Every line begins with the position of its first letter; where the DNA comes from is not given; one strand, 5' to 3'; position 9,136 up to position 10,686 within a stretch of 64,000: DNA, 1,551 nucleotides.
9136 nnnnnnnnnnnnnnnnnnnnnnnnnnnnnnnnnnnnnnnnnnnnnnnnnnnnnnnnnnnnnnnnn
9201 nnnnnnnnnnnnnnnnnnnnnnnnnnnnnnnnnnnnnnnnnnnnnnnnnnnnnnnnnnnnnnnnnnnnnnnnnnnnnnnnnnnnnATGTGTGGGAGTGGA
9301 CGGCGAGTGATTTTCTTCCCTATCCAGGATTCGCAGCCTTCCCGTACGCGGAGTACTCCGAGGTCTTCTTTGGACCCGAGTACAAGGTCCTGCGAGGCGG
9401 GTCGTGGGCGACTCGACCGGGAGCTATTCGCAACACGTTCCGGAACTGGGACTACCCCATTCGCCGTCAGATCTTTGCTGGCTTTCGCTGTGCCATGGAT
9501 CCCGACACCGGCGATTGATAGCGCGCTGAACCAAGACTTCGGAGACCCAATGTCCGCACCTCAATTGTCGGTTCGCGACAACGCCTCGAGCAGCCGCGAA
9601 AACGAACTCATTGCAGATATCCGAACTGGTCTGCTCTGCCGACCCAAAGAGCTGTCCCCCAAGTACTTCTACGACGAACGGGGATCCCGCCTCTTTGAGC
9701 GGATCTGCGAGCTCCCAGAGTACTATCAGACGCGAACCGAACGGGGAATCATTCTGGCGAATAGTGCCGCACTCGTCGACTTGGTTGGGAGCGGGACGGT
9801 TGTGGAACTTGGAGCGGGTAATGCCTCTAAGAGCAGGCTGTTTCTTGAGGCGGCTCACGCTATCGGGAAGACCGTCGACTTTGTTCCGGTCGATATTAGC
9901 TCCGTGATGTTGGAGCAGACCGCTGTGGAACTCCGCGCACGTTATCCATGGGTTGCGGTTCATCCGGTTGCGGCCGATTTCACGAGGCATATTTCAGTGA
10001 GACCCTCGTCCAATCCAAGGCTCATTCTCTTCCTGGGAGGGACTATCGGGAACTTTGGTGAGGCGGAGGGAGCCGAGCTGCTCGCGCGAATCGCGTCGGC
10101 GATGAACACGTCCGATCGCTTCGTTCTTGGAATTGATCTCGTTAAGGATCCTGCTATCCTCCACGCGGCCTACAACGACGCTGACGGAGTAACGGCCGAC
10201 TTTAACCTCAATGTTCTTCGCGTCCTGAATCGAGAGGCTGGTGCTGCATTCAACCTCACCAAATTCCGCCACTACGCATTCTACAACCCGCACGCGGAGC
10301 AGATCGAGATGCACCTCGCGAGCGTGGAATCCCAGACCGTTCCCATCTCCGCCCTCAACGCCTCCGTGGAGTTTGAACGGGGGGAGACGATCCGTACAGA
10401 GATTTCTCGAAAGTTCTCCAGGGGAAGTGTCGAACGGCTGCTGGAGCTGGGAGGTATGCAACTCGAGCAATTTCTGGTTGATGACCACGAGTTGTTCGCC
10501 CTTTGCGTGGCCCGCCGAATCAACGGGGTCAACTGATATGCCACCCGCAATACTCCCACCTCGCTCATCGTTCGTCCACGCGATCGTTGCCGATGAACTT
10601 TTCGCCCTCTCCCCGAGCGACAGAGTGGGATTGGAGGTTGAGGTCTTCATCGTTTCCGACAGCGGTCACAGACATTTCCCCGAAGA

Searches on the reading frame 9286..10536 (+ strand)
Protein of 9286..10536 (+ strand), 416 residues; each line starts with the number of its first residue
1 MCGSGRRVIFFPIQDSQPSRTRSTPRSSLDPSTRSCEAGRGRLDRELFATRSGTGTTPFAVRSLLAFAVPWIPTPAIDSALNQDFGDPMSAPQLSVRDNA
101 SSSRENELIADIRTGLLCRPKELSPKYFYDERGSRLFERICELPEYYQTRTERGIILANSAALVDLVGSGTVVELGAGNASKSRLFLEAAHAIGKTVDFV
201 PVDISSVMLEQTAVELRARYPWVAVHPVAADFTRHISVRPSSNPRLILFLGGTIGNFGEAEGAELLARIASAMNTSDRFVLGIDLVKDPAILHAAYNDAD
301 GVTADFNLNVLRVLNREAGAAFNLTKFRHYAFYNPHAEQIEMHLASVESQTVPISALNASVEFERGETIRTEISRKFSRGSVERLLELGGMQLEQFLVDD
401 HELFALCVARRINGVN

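Call 13: search_protein_families(library=pfam, proteins=[window:9286-10536:+])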
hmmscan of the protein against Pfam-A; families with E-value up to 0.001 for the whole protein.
window:9286-10536:+ (416 aa): 1 family
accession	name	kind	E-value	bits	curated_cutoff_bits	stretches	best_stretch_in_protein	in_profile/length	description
PF10017.15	Methyltransf_33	-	4.6e-104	348.2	23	1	110-410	3-303/304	Histidine-specific methyltransferase, SAM-dependent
